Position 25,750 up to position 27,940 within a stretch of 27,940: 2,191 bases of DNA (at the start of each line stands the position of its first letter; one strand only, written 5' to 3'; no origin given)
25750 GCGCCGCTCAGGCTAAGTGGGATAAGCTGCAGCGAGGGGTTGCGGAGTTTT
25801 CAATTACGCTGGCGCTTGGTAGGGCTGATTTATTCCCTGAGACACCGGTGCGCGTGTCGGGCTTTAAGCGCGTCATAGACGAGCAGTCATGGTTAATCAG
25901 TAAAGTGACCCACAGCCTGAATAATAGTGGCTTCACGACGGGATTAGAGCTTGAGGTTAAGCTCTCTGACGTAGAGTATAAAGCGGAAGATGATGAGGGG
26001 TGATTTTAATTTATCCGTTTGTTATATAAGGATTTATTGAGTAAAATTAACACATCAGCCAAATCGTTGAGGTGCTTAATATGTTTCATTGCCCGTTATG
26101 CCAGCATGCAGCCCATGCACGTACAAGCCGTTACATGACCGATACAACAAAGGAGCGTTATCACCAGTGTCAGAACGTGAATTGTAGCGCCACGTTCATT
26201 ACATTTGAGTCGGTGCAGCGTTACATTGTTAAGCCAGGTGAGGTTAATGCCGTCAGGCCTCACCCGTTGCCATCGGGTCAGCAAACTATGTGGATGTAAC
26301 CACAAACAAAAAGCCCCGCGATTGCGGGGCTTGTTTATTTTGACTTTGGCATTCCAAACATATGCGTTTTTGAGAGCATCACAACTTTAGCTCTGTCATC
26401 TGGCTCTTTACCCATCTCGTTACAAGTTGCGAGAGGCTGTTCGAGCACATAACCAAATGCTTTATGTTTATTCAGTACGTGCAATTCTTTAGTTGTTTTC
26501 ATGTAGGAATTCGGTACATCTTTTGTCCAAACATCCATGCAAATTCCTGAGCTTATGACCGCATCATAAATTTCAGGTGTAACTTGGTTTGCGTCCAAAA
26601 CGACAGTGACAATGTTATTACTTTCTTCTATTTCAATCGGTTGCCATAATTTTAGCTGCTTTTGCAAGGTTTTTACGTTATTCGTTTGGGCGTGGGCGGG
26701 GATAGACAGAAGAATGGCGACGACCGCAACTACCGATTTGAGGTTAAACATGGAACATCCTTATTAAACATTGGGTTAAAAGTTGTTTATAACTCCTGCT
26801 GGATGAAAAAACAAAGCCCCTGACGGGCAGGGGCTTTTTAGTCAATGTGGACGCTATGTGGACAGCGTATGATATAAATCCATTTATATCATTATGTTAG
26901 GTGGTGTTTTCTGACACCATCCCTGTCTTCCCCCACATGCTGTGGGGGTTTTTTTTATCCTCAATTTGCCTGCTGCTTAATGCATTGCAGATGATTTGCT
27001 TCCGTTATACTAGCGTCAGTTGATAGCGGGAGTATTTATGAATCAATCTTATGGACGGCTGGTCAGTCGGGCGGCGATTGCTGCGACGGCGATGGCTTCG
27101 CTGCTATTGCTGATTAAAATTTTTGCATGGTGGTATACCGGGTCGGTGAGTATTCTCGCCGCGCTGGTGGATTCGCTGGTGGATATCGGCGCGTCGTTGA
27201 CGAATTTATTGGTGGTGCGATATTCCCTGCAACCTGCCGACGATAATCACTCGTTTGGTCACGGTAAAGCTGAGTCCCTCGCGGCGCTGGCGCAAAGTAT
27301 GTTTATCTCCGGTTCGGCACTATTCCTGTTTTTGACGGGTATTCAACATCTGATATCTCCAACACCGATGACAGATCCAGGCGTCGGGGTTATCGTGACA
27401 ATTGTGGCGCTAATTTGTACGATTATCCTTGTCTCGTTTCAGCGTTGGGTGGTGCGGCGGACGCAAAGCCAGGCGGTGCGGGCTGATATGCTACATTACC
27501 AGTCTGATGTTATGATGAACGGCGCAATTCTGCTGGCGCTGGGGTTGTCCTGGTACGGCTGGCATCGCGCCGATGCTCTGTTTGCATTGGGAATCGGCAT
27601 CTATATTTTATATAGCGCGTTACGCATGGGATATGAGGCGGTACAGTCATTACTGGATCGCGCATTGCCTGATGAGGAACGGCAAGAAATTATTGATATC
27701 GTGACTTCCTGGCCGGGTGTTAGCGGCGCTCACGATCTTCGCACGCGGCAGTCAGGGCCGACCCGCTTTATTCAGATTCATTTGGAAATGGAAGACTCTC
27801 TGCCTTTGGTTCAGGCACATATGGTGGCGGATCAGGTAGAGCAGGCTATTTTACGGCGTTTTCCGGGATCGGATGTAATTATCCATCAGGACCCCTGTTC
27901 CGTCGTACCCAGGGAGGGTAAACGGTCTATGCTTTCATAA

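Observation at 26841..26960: Right junction: tandem TGTGGAC repeats, a 20-bp palindrome and an sRNA-like double hairpin next to fieF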

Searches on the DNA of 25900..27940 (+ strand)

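Call 3: search_rna_families(source=window, start=26000, end=27940, threshold=evalue, max_evalue=1, show_alignments=3)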
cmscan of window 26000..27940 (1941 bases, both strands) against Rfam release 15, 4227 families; matches with E-value up to 1: 10.
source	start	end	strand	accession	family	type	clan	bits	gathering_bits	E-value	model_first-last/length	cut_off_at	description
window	26912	26956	-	RF02628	Hrs1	Gene; sRNA;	-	28.2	56.4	0.0069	1-74/74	no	Hfq-regulated sRNA 1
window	26304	26371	-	RF01859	Phe_leader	Cis-reg; leader;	-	24.9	55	0.24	1-125/125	no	Phenylalanine leader peptide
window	26311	26371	-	RF02236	asX2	Gene; sRNA;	-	21.8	70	0.22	1-87/87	no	Xanthomonas sRNA asX2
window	26902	26956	+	RF02399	NsiR1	Gene; sRNA;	-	21.1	39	0.31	1-60/60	no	Nitrogen stress-induced RNA 1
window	26219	26337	+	RF00512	Leu_leader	Cis-reg; leader;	-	20.8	50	0.26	1-148/148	no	Leucine operon leader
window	26304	26361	-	RF02063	STnc350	Gene; sRNA;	-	20.7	60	0.86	1-68/68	no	Salmonella enterica sRNA STnc350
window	26306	26389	-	RF00513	Trp_leader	Cis-reg; leader;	-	20.2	41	0.51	1-100/100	no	Tryptophan operon leader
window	26183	26342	+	RF02076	STnc100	Gene; sRNA;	-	19.5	47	0.17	1-206/206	no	Gammaproteobacterial sRNA STnc100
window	26310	26415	-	RF00195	RsmY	Gene; sRNA;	CL00106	18.9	57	0.074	1-121/121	no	RsmY RNA family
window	26311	26332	+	RF00195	RsmY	Gene; sRNA;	CL00106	15.6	57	0.64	99-120/121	no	RsmY RNA family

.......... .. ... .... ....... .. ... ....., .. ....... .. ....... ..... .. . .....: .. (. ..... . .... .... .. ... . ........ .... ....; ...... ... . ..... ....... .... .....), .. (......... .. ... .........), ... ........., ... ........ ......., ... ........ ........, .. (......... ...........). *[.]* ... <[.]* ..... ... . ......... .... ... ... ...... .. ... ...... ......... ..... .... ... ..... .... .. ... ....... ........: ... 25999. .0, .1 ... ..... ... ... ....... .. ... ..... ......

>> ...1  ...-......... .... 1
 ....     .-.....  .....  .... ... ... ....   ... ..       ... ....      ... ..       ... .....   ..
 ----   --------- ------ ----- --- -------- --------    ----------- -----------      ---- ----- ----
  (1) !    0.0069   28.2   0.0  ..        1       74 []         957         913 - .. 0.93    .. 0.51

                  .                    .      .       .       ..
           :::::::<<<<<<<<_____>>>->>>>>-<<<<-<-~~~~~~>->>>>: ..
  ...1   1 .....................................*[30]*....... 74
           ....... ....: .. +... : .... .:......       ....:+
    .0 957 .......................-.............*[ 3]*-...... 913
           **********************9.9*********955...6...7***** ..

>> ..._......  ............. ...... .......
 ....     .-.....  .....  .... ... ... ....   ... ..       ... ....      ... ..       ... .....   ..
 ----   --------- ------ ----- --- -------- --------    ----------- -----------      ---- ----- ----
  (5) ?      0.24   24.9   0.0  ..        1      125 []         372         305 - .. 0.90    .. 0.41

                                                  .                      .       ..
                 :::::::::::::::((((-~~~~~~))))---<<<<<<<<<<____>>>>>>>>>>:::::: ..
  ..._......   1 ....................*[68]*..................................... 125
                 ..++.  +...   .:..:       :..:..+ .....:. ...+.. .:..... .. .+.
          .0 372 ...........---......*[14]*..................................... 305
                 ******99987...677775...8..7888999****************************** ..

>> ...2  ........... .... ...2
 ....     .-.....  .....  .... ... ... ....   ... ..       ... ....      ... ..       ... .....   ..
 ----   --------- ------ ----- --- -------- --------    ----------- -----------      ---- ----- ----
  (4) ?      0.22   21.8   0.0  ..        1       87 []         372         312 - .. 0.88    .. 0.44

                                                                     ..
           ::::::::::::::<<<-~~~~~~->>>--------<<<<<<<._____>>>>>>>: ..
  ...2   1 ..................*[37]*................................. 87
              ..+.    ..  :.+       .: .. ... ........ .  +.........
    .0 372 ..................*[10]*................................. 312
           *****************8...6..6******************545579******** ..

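Call 4: search_dna_similar(query=window:26700-27100:+, collection=ecoli_genomes, mode=near, max_rows=30, rows=spread)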
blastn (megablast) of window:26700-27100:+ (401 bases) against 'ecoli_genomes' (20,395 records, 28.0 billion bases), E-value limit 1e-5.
Records with a match: 5426; places in all: 5431; records where one place covers at least 80% of the query: 9.
Genomes with a match: 5426 of 5426; with a place that covers at least 80% of the query: 9. Places per genome that has any: lowest 1, median 1, highest 2. On chromosomes: 5429 places; on plasmids: 2.
Best place of each record, by identity: >=99% 2749; 95-99% 2128; 90-95% 541; 80-90% 8.
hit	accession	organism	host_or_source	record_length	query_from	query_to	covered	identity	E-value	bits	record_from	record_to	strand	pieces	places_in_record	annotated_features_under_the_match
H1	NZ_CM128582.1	Escherichia coli strain 600029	Homo sapiens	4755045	2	401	100%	96.5%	0e+0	660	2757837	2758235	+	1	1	fieF: CDF family cation-efflux transporter FieF | hypothetical protein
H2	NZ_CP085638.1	Escherichia coli strain fEC.1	pigeon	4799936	130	401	68%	94.9%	5e-117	429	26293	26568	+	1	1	fieF: CDF family cation-efflux transporter FieF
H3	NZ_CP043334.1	Escherichia coli strain WCHEC115106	Homo sapiens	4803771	130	401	68%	94.6%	2e-115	424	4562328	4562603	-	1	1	fieF: CDF family cation-efflux transporter FieF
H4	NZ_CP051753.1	Escherichia coli strain SCU-102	Homo sapiens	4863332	130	400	68%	94.5%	9e-115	422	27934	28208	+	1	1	fieF: CDF family cation-efflux transporter FieF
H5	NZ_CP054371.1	Escherichia coli strain SCU-316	Homo sapiens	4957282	146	401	64%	96.1%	1e-113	418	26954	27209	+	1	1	fieF: CDF family cation-efflux transporter FieF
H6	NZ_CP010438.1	Escherichia coli K-12 strain K-12 MG1655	not applicable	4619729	214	401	47%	100.0%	1e-92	348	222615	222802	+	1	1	fieF: CDF family cation-efflux transporter FieF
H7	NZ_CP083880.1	Escherichia coli strain NDM3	Homo sapiens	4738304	214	401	47%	100.0%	1e-92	348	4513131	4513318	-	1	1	fieF: CDF family cation-efflux transporter FieF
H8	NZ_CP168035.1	Escherichia coli strain EC23HZZ201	pig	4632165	214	401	47%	100.0%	1e-92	348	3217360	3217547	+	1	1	fieF: CDF family cation-efflux transporter FieF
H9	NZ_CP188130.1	Escherichia coli strain TUM22762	Laboratory developed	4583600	214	401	47%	100.0%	1e-92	348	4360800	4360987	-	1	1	fieF: CDF family cation-efflux transporter FieF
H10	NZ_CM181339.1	Escherichia coli strain ECKH-505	Homo sapiens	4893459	214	401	47%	100.0%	1e-92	348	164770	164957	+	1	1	fieF: CDF family cation-efflux transporter FieF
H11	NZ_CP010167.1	Escherichia coli strain H3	not applicable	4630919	214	401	47%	99.5%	7e-91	342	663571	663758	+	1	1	fieF: CDF family cation-efflux transporter FieF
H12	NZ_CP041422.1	Escherichia coli strain STEC409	Diarrheal patient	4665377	214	401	47%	99.5%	7e-91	342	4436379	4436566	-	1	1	fieF: CDF family cation-efflux transporter FieF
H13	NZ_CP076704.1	Escherichia coli O8:H28 strain BMH-17-0027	flour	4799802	214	401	47%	99.5%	7e-91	342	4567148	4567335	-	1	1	fieF: CDF family cation-efflux transporter FieF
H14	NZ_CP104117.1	Escherichia coli strain USDA-ARS-USMARC-50748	Bos taurus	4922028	214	401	47%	99.5%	7e-91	342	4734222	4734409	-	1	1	fieF: CDF family cation-efflux transporter FieF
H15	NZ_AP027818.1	Escherichia coli strain 2017.15.02CC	Homo sapiens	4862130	214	401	47%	99.5%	7e-91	342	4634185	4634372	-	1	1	fieF: CDF family cation-efflux transporter FieF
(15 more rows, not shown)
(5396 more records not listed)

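Call 5: search_dna_similar(query=window:25900-27000:+, collection=phages, mode=near, max_rows=30)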
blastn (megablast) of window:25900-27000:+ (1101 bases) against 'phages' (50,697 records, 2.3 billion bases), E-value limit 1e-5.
Records with a match: 66; places in all: 66; records where one place covers at least 80% of the query: 0.
Best place of each record, by identity: 90-95% 5; 80-90% 61.
By first word of the organism name: Escherichia 24; Yersinia 20; Peduovirus 13; Salmonella 3; Bacteriophage 2; Enterobacteria 2; Phage 1; Klebsiella 1.
By host as written in the record: - 19; Yersinia pestis EV76-CN 12; Escherichia coli 7; Yersinia pestis 5; Escherichia coli DSM 12242 5; Salmonella enterica 2; Escherichia coli O157:H43 str. T22 2; Yersinia pestis EV76 2; and 9 more.
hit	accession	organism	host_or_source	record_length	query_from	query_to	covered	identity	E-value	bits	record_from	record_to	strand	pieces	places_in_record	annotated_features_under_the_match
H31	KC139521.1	Salmonella phage FSLSP004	Salmonella enterica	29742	1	1060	60%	95.0%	0e+0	1030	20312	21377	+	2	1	hypothetical protein | Ogr | tail protein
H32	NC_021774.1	Salmonella phage FSLSP004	Salmonella enterica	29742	1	1060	60%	95.0%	0e+0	1030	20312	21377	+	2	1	hypothetical protein | transcriptional regulator | tail protein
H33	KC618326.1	Escherichia phage P2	Escherichia coli O157:H43 str. T22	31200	18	1101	51%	84.2%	6e-81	548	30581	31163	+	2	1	putative positive regulator of late gene transcription | gene D protein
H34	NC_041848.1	Escherichia phage P2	Escherichia coli O157:H43 str. T22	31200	18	1101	51%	84.2%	6e-81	548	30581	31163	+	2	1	transcriptional regulator | tail protein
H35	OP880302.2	Yersinia phage GMS190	Yersinia pestis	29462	18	1060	50%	83.4%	4e-88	511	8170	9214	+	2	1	record has no annotation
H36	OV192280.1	Escherichia phage P2_AC1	-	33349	18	1060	50%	83.4%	4e-88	511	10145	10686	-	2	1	hypothetical protein (x2)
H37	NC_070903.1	Escherichia phage P2_AC1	-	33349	18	1060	50%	83.4%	4e-88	511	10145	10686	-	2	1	transcriptional regulator | tail protein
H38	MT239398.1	Yersinia phage P37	Yersinia pestis EV76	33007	18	1060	50%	83.2%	4e-88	507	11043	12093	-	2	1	hypothetical protein | late control protein D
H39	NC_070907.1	Yersinia phage P37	Yersinia pestis EV76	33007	18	1060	50%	83.2%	4e-88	507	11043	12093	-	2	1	hypothetical protein | tail protein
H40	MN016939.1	Bacteriophage R18C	rabbit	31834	18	1060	50%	82.9%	2e-86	495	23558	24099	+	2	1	hypothetical protein | gene D protein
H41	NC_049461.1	Bacteriophage R18C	rabbit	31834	18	1060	50%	82.9%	2e-86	495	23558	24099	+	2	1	transcriptional regulator | tail protein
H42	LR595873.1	Peduovirus P24B2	-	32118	18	1060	50%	82.7%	8e-85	489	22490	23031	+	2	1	putative positive regulator of late gene transcription | Gene D protein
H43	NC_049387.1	Peduovirus P24B2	-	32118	18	1060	50%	82.7%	8e-85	489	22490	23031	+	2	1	transcriptional regulator | tail protein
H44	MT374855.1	Yersinia phage vB_YpM_22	Yersinia pestis EV76-CN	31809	18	1060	50%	82.6%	3e-84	485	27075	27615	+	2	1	hypothetical protein (x2)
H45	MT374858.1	Yersinia phage vB_YpM_50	Yersinia pestis EV76-CN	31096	18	1060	50%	82.6%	3e-84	485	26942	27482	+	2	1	hypothetical protein (x2)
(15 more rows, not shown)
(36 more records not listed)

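Call 6: get_annotated_region(hit=H6, flank=1500)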
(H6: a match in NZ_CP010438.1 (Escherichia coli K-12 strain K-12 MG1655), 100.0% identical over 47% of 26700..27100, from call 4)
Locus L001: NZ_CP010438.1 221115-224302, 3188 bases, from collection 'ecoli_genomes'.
description: Escherichia coli K-12 strain K-12 MG1655 chromosome, complete genome
organism: Escherichia coli K-12 strain K-12 MG1655 (NCBI taxid 83333)
replicon: chromosome; assembly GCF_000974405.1
host: -; source: not applicable; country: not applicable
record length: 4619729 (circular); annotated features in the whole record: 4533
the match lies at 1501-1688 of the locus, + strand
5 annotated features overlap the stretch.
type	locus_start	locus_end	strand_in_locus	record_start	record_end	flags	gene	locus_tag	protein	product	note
CDS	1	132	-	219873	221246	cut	cpxA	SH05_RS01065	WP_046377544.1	envelope stress sensor histidine kinase CpxA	-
CDS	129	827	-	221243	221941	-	cpxR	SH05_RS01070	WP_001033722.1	envelope stress response regulator transcription factor CpxR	-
CDS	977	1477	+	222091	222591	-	cpxP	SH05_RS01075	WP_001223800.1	cell-envelope stress modulator CpxP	-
CDS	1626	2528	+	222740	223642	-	fieF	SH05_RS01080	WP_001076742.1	CDF family cation-efflux transporter FieF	FieF, a metal efflux transporter, is a member of the CDF (cation diffusion facilitator) family of transporters.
CDS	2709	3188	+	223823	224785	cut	pfkA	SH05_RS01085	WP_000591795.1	6-phosphofructokinase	-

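Call 7: get_annotated_region(hit=H1, flank=3000)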
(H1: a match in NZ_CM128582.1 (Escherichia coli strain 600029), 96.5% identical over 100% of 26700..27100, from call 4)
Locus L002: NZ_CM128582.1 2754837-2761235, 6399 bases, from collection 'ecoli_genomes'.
description: Escherichia coli strain 600029 chromosome, whole genome shotgun sequence
organism: Escherichia coli strain 600029 (NCBI taxid 562)
replicon: chromosome; assembly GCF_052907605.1
host: Homo sapiens; source: stool; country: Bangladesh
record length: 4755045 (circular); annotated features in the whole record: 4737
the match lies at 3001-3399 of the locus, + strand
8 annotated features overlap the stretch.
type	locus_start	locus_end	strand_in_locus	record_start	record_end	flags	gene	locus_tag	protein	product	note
CDS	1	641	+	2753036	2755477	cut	-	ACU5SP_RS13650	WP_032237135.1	phage tail tape measure protein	-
CDS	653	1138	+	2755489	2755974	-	-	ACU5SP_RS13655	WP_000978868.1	phage tail protein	-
CDS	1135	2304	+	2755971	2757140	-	-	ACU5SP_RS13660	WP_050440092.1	phage late control D family protein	-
CDS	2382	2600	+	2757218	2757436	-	ogrK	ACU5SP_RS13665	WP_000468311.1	DNA-binding transcriptional regulator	-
CDS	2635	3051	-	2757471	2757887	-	-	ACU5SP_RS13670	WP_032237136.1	hypothetical protein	-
CDS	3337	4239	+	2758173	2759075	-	fieF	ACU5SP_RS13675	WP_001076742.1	CDF family cation-efflux transporter FieF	FieF, a metal efflux transporter, is a member of the CDF (cation diffusion facilitator) family of transporters.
CDS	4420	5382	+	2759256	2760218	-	pfkA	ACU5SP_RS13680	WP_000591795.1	6-phosphofructokinase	-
CDS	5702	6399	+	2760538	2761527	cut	sbp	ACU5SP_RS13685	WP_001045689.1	sulfate/thiosulfate ABC transporter substrate-binding protein Sbp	-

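Call 24: search_dna_similar(query=window:26841-26960:+, collection=phages, mode=distant, max_rows=40)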
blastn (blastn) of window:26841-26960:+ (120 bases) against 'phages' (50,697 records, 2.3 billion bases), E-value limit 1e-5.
Records with a match: 62; places in all: 65; records where one place covers at least 80% of the query: 43.
Best place of each record, by identity: >=99% 2; 95-99% 10; 90-95% 43; 80-90% 7.
By first word of the organism name: Escherichia 18; Salmonella 16; Yersinia 15; Peduovirus 7; Enterobacteria 2; Bacteriophage 2; Enterobacter 2.
By host as written in the record: - 14; Yersinia pestis EV76-CN 8; Escherichia coli DSM 12242 5; Yersinia pestis 4; Salmonella sp. 4; Salmonella enterica 2; Escherichia coli O157:H43 str. T22 2; Yersinia pestis EV76 2; and 13 more.
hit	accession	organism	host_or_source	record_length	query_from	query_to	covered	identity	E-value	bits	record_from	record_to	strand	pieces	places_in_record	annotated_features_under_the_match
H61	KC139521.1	Salmonella phage FSLSP004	Salmonella enterica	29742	1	119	99%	99.2%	9e-53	211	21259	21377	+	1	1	none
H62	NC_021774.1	Salmonella phage FSLSP004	Salmonella enterica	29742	1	119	99%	99.2%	9e-53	211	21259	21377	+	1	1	none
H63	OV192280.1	Escherichia phage P2_AC1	-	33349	1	119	99%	93.3%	2e-43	179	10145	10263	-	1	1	none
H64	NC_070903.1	Escherichia phage P2_AC1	-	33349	1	119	99%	93.3%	2e-43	179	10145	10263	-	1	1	none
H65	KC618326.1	Escherichia phage P2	Escherichia coli O157:H43 str. T22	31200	1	120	100%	91.7%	2e-41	172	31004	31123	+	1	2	none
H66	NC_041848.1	Escherichia phage P2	Escherichia coli O157:H43 str. T22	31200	1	120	100%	91.7%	2e-41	172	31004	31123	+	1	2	none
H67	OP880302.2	Yersinia phage GMS190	Yersinia pestis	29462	1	119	99%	92.4%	6e-42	175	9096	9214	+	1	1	record has no annotation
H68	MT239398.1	Yersinia phage P37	Yersinia pestis EV76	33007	2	119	98%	93.2%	5e-43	178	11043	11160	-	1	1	none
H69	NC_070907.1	Yersinia phage P37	Yersinia pestis EV76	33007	2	119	98%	93.2%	5e-43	178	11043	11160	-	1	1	none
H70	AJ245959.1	Peduovirus Wphi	E. coli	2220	1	119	99%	91.6%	8e-41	170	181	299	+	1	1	none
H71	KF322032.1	Enterobacteria phage fiAA91-ss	Escherichia coli O157:H7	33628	1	119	99%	91.6%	8e-41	170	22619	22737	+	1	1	none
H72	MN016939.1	Bacteriophage R18C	rabbit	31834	1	119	99%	91.6%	8e-41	170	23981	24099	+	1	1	none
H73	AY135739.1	Escherichia phage Wphi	Escherichia coli W strain ATCC9637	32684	1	119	99%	91.6%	8e-41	170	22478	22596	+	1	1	none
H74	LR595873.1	Peduovirus P24B2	-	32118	1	119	99%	91.6%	8e-41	170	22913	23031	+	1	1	none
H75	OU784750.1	Peduovirus P2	-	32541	1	119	99%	91.6%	8e-41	170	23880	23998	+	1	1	none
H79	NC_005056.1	Escherichia phage Wphi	Escherichia coli W strain ATCC9637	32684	1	119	99%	91.6%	8e-41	170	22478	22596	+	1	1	none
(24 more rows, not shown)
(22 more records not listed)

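Call 25: get_annotated_region(hit=H70, flank=2000)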
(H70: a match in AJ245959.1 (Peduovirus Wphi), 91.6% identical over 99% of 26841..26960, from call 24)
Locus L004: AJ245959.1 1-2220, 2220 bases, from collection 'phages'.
description: Bacteriophage WPhi ogr (partial), int, c and cox genes and ORF78 (partial).
organism: Peduovirus Wphi (NCBI taxid 103216)
taxonomy: Viruses; Duplodnaviria; Heunggongvirae; Uroviricota; Caudoviricetes; Peduoviridae; Peduovirus
host: E. coli; source: -; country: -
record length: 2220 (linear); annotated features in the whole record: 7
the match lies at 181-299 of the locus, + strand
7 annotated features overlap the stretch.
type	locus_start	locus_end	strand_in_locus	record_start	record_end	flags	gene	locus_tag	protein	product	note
CDS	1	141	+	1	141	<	ogr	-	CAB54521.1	Ogr protein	-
CDS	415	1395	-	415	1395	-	int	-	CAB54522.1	Int protein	-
CDS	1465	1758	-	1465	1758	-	c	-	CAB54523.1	C protein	-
regulatory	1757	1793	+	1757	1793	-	-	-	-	promoter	-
regulatory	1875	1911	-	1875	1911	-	-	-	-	promoter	-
CDS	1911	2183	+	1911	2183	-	cox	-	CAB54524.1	Cox protein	-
CDS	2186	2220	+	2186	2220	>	-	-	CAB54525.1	hypothetical protein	ORF78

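Call 26: get_annotated_region(hit=H79, flank=1500)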
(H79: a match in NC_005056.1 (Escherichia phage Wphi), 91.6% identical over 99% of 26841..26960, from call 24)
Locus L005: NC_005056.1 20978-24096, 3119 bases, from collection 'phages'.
description: Escherichia phage Wphi, complete genome.
organism: Escherichia phage Wphi (NCBI taxid 2681595)
taxonomy: Viruses; Duplodnaviria; Heunggongvirae; Uroviricota; Caudoviricetes; Peduoviridae; Peduovirus; Peduovirus Wphi
host: Escherichia coli W strain ATCC9637; source: -; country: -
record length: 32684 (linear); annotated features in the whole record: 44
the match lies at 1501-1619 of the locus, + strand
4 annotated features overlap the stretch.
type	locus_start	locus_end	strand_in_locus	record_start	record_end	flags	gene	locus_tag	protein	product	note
CDS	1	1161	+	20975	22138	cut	D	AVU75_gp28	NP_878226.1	tail protein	similar to P2 D; tail protein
CDS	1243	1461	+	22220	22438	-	ogr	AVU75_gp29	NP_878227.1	transcriptional regulator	similar to P2 Ogr; activator of late transcription, C4 zinc finger protein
CDS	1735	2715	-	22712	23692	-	-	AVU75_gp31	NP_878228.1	integrase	-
CDS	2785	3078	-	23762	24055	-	C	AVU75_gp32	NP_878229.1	transcriptional regulator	immunity repressor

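Call 27: get_annotated_region(hit=H62, flank=1500)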
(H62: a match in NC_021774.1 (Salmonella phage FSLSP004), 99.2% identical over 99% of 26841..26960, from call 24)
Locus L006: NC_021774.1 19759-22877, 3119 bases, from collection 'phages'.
description: Salmonella phage FSL SP-004, complete genome.
organism: Salmonella phage FSLSP004 (NCBI taxid 1173769)
taxonomy: Viruses; Duplodnaviria; Heunggongvirae; Uroviricota; Caudoviricetes; Peduoviridae; Stockinghallvirus; Stockinghallvirus FSLSP004
host: Salmonella enterica; source: -; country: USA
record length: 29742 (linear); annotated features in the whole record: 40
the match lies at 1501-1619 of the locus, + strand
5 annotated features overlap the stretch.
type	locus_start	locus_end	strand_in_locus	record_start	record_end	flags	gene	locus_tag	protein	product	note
CDS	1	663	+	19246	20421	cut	-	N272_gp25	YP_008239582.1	tail protein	COG3500 Phage protein D; D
CDS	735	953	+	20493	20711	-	-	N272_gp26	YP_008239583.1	transcriptional regulator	-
CDS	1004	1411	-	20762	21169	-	-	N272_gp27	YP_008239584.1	hypothetical protein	gp9; similar to Burkholderia phage KS14; Gp11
CDS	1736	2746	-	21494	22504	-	-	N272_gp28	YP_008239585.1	integrase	COG0582 Integrase; int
CDS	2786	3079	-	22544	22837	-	-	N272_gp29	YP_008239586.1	transcriptional regulator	gpC; COG2944 Predicted transcriptional regulator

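Call 38: search_dna_similar(query=window:26841-26912:+, collection=ecoli_genomes, mode=near, max_rows=40, rows=spread, max_evalue=0.001)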
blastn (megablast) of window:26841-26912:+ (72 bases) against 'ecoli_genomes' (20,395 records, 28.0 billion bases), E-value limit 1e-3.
Records with a match: 2; places in all: 2; records where one place covers at least 80% of the query: 2.
Genomes with a match: 2 of 5426; with a place that covers at least 80% of the query: 2. Places per genome that has any: lowest 1, median 1, highest 1. On chromosomes: 2 places; on plasmids: 0.
Best place of each record, by identity: >=99% 1; 95-99% 1.
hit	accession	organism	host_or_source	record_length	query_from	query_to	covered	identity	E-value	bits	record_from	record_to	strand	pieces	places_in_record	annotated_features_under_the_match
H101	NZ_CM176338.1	Escherichia coli strain CAVP776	Homo sapiens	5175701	1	72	100%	100.0%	5e-29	134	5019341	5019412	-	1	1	none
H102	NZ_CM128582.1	Escherichia coli strain 600029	Homo sapiens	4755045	1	72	100%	98.6%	2e-27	128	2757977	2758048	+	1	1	none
